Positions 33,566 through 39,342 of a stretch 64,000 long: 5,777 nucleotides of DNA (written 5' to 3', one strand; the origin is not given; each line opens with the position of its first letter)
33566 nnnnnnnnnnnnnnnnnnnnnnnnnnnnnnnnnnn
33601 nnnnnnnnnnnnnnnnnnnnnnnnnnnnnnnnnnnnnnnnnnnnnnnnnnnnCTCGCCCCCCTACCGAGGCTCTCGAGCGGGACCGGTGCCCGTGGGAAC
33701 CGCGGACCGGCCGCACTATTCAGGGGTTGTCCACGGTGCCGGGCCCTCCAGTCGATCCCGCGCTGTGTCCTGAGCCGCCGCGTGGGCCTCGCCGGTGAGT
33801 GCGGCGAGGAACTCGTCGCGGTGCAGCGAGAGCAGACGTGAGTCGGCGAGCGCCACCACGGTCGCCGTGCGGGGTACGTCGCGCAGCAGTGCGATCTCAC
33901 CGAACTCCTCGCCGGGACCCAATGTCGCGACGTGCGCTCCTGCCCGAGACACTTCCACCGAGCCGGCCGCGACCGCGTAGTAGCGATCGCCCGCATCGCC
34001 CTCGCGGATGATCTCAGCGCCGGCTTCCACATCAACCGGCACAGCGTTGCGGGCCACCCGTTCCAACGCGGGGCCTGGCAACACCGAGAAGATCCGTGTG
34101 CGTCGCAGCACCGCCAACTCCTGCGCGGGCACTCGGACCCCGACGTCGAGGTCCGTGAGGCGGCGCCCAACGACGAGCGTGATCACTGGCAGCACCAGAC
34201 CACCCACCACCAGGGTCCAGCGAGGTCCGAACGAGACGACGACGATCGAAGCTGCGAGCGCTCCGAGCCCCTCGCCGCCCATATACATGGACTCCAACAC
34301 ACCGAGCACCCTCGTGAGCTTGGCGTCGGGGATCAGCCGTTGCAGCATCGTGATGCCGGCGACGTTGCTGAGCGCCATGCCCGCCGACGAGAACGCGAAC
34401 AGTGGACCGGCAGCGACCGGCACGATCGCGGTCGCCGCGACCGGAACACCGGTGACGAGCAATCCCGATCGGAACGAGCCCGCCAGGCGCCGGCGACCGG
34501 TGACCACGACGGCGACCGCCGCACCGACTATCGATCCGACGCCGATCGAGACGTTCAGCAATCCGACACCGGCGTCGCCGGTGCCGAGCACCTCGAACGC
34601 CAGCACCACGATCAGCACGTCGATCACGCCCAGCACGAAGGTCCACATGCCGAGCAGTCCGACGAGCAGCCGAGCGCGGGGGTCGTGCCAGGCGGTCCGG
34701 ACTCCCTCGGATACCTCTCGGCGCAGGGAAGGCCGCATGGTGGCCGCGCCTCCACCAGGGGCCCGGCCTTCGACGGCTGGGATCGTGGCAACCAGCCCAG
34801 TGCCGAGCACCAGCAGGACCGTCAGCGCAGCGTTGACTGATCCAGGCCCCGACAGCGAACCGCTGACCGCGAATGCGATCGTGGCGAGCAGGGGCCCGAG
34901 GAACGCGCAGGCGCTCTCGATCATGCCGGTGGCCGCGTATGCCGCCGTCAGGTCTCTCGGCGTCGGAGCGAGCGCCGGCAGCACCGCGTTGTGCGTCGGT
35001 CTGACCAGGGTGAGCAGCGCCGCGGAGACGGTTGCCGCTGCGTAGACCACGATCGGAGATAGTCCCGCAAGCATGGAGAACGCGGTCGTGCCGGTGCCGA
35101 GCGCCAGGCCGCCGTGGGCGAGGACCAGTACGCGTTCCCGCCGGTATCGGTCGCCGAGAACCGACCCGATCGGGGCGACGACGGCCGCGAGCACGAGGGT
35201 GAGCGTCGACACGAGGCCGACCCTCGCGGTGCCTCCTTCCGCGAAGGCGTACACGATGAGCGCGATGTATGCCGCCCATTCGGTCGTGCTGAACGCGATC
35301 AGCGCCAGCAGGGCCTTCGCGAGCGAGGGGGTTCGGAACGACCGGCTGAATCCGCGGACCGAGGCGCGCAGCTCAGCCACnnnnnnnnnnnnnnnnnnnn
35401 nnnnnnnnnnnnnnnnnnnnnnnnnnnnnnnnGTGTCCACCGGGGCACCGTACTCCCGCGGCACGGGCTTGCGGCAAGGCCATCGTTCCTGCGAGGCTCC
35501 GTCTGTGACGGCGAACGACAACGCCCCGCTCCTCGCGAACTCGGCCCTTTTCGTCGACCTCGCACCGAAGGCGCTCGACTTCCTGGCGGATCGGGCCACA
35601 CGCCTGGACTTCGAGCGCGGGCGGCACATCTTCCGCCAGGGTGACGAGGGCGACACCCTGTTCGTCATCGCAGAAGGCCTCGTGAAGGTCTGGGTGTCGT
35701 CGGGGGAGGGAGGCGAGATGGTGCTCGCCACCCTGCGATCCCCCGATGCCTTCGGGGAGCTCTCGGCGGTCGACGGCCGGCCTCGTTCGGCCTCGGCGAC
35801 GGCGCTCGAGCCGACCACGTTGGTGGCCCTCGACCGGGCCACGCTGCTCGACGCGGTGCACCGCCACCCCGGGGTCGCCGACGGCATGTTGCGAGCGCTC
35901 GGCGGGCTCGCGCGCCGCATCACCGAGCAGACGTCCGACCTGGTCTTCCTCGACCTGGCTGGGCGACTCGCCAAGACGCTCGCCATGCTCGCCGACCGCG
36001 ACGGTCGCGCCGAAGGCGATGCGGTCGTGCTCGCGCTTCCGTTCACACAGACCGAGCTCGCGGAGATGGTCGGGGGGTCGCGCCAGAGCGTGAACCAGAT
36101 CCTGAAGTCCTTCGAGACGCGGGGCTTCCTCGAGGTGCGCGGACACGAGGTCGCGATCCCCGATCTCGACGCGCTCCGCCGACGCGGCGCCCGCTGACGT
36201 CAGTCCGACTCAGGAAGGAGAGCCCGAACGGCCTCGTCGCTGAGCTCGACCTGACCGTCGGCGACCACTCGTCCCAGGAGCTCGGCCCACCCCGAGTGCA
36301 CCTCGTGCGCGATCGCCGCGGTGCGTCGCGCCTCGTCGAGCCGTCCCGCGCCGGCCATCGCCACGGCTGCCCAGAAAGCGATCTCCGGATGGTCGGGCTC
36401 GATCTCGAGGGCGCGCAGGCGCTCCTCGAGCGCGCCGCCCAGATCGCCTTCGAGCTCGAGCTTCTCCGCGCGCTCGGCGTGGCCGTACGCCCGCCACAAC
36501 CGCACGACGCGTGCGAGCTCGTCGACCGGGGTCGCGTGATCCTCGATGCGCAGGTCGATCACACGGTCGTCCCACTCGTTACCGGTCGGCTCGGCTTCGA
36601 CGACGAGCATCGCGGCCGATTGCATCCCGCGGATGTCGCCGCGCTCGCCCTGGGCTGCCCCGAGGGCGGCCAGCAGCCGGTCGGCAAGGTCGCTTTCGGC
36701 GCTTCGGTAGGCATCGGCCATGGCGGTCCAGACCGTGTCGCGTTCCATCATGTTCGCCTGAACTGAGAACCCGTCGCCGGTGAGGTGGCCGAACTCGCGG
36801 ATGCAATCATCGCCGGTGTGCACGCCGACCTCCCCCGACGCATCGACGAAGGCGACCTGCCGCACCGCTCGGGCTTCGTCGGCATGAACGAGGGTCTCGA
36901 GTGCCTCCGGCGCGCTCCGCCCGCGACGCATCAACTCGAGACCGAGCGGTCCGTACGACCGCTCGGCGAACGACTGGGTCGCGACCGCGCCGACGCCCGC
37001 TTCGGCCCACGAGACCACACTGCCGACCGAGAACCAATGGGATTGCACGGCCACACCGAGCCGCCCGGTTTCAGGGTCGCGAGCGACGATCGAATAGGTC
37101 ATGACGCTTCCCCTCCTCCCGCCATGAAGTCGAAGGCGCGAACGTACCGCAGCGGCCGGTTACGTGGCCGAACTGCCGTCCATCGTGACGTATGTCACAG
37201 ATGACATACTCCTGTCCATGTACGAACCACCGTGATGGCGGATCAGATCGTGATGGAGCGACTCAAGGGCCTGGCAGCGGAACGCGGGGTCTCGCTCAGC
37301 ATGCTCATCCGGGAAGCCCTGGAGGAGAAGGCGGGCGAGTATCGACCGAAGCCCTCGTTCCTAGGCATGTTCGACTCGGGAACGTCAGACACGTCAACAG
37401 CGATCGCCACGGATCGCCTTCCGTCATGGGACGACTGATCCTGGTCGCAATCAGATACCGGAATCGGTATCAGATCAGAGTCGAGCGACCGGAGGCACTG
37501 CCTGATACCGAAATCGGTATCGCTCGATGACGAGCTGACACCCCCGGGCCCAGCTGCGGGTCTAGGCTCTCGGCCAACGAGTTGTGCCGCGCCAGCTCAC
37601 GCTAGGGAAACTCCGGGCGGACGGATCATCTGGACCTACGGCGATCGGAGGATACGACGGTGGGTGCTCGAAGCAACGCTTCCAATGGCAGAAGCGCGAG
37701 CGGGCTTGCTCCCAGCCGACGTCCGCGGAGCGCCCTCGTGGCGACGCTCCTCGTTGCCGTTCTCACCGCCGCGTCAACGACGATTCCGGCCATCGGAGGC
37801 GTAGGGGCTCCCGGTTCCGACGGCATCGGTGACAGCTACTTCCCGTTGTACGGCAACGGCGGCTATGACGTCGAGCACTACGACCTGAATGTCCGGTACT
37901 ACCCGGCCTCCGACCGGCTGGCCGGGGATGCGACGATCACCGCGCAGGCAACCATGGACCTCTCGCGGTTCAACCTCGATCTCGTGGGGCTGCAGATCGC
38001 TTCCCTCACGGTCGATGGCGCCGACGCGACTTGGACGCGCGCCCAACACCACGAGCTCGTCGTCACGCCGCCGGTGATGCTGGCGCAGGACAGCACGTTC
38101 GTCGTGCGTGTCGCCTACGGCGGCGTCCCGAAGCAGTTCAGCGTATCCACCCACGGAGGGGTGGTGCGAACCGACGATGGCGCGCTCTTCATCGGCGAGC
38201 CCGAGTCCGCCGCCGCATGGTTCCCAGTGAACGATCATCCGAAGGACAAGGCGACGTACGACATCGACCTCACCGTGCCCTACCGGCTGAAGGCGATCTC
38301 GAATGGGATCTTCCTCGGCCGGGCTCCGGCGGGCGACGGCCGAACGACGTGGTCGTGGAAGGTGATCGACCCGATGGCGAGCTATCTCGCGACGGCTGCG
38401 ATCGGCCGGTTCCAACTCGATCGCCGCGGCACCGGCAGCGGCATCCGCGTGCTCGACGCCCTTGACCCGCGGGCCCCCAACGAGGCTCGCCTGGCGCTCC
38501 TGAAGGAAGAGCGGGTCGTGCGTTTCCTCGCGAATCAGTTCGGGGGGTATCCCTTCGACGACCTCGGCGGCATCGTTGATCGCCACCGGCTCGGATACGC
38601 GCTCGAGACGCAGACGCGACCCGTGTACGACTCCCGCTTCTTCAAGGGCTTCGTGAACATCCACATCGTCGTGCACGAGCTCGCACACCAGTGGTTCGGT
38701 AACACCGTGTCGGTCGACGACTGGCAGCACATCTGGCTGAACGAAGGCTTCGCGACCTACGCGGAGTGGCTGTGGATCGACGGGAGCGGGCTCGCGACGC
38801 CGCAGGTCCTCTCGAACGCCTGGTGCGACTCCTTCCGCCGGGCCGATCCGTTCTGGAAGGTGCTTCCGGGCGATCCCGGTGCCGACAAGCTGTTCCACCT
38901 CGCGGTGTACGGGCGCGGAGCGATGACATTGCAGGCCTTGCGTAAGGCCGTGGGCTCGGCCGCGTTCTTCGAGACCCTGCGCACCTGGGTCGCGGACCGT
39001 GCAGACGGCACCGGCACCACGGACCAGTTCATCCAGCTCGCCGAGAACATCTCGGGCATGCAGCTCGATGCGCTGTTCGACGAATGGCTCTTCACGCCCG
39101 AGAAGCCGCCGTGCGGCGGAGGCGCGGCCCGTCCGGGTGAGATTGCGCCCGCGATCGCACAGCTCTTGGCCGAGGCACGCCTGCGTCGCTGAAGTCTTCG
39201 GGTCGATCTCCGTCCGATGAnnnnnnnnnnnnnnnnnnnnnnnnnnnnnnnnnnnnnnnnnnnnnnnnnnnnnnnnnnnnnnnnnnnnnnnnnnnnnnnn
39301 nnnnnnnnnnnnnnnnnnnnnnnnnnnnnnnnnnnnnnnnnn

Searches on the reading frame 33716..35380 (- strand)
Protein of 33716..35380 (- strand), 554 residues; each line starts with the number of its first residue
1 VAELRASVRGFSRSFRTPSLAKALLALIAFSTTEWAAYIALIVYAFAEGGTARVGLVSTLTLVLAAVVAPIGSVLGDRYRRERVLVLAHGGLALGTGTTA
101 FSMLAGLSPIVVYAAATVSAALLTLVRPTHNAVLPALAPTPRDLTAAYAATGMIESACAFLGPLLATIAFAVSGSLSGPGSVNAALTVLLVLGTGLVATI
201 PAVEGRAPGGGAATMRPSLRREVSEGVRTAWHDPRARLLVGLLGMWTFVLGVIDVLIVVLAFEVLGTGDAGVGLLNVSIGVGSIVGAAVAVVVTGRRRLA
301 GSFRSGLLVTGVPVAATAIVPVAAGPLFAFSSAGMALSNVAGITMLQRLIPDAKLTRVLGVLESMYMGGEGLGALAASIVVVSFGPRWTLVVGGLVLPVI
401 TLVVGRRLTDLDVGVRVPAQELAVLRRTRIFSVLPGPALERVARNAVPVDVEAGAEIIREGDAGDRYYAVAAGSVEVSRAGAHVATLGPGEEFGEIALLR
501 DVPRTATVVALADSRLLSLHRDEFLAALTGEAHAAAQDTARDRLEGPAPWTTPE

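Call 83: search_protein_families(library=pfam, proteins=[window:33716-35380:-], max_evalue=0.0001)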
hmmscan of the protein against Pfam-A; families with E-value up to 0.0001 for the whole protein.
window:33716-35380:- (554 aa): 2 families
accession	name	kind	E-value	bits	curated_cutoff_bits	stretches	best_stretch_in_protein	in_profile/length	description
PF00027.35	cNMP_binding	-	2.7e-18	66.2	27.5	1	450-528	3-86/89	Cyclic nucleotide-binding domain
PF07690.21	MFS_1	-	1.9e-17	63.7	33.4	2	25-326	3-291/347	Major Facilitator Superfamily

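Call 84: search_protein_families(library=padloc, proteins=[window:33716-35380:-], max_evalue=0.001)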
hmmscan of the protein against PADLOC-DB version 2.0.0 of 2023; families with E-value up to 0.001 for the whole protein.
window:33716-35380:- (554 aa): 4 families
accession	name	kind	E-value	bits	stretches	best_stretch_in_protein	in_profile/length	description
PDLC00731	Effector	-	7.6e-11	39.5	1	440-530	34-125/306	TIR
PDLC02371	PycTIR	-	1.6e-10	38.9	1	439-529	30-121/288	-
PDLC00732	Effector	-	1.2e-07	29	1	423-526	14-117/301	TIR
PDLC00734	PycC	-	2.7e-07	28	1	449-536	36-127/374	Pycsar cyclase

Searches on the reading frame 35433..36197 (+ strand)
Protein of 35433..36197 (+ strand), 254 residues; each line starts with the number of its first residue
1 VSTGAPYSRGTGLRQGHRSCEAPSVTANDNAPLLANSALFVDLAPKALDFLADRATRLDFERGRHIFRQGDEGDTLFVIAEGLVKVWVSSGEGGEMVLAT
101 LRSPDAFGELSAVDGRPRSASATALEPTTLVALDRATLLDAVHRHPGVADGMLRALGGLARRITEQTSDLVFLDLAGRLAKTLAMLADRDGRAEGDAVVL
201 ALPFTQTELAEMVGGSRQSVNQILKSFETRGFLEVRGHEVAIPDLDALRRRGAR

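Call 83: search_protein_families(library=pfam, proteins=[window:35433-36197:+], max_evalue=0.0001)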
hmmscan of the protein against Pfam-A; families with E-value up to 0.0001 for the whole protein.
window:35433-36197:+ (254 aa): 3 families
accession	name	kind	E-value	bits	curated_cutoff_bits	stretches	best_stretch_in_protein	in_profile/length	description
PF00027.35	cNMP_binding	-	5.5e-22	78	27.5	1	59-144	3-88/89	Cyclic nucleotide-binding domain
PF13545.12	HTH_Crp_2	-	3.1e-17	62.7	27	1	177-250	1-69/70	Crp-like helix-turn-helix domain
PF12802.13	MarR_2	-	1.2e-05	25.8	27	0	204-237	21-54/61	MarR family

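Call 84: search_protein_families(library=padloc, proteins=[window:35433-36197:+], max_evalue=0.001)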
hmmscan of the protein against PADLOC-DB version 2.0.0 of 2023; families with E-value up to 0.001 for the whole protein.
window:35433-36197:+ (254 aa): 4 families
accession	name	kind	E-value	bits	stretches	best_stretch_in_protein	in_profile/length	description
PDLC02371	PycTIR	-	6.9e-11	40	1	46-157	28-135/288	-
PDLC00731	Effector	-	1.2e-10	38.9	1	49-156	34-137/306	TIR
PDLC00732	Effector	-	4.4e-07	27.1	1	46-165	27-139/301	TIR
PDLC00730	Effector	-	0.00043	17.6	1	49-126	50-123/299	TIR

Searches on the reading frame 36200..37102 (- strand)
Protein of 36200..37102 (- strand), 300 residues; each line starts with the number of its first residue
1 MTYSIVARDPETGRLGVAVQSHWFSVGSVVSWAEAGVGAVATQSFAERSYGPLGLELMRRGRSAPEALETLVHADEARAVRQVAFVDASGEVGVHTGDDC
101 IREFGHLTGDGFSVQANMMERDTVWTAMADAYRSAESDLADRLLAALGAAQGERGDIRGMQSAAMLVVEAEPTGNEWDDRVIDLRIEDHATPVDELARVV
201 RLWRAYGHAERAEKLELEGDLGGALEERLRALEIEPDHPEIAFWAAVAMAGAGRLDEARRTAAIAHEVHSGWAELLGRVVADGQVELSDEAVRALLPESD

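Call 83: search_protein_families(library=pfam, proteins=[window:36200-37102:-], max_evalue=0.0001)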
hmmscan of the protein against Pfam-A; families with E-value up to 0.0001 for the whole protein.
window:36200-37102:- (300 aa): 1 family
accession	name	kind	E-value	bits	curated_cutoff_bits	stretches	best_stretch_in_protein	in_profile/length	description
PF06267.17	DUF1028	-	3.3e-69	233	26.2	1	2-196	1-193/193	Family of unknown function (DUF1028)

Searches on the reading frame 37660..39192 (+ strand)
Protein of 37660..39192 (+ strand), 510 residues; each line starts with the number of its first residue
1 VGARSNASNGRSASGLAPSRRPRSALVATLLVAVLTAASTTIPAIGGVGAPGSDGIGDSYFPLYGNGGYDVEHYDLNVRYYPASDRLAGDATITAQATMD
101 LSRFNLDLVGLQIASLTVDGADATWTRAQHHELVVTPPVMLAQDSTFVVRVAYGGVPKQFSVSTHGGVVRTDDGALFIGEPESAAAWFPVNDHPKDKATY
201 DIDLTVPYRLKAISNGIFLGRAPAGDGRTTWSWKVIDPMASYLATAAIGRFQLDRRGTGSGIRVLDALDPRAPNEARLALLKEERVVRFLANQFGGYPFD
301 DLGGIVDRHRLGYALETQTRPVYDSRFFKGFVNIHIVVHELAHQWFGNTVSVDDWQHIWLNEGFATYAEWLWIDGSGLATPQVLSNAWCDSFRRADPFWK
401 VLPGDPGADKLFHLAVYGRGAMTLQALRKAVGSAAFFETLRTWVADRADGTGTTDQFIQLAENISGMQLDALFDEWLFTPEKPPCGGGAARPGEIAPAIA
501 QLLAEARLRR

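Call 83: search_protein_families(library=pfam, proteins=[window:37660-39192:+], max_evalue=0.0001)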
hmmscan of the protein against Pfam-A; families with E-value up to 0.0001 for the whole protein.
window:37660-39192:+ (510 aa): 2 families
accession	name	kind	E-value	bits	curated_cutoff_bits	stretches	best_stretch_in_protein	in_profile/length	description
PF01433.26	Peptidase_M1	-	3.1e-27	96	27.7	1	334-476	68-218/218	Peptidase family M1 domain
PF17900.6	Peptidase_M1_N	-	3.4e-15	57.1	25.8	1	72-243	3-186/186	Peptidase M1 N-terminal domain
